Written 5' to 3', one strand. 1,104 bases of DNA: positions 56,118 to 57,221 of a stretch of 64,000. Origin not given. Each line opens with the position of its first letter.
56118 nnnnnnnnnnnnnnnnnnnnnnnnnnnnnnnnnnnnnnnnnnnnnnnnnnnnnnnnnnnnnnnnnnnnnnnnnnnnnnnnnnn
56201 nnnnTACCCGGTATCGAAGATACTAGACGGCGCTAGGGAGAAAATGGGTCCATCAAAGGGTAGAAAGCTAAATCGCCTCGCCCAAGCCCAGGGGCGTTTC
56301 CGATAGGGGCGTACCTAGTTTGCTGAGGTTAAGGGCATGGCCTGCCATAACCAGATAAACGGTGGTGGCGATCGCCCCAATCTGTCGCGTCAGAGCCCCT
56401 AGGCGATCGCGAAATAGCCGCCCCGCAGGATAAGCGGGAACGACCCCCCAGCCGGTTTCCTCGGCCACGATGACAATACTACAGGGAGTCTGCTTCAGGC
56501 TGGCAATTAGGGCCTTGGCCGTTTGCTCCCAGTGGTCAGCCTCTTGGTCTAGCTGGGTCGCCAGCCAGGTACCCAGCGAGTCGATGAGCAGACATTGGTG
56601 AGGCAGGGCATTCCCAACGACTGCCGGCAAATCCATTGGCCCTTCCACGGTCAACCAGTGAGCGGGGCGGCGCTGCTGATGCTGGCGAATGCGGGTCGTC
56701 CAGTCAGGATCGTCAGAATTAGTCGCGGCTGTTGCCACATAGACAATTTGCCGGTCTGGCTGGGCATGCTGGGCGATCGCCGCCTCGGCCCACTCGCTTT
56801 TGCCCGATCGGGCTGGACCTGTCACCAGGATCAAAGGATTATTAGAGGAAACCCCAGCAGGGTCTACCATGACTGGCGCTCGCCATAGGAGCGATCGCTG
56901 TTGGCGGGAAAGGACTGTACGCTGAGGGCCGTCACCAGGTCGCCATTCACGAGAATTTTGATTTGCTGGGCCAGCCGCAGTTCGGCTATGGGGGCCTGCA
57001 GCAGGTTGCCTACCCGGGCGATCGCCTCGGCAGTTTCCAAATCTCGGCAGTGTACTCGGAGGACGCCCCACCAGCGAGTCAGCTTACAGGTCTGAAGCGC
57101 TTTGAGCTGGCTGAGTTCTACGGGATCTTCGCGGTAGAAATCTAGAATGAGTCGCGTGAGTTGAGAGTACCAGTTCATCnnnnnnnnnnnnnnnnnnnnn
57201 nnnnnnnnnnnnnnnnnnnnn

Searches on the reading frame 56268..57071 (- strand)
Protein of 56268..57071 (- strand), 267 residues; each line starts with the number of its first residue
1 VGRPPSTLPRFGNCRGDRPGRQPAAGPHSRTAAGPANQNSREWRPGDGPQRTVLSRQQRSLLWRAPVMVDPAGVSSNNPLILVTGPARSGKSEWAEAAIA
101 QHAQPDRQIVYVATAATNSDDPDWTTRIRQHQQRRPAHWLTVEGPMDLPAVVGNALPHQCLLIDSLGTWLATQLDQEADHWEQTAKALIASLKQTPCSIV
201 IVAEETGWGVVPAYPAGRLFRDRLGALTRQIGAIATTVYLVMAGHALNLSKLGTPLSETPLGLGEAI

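Call 32: search_protein_families(library=pfam, proteins=[window:56268-57071:-], max_evalue=0.001)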
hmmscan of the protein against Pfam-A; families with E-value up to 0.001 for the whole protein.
window:56268-57071:- (267 aa): 2 families
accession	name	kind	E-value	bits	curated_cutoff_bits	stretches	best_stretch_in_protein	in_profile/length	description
PF02283.22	CobU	-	2.3e-52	177.4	27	1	81-249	1-168/168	Cobinamide kinase / cobinamide phosphate guanyltransferase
PF01637.24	ATPase_2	-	0.00051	20.4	33.2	1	76-119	18-61/225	ATPase domain predominantly from Archaea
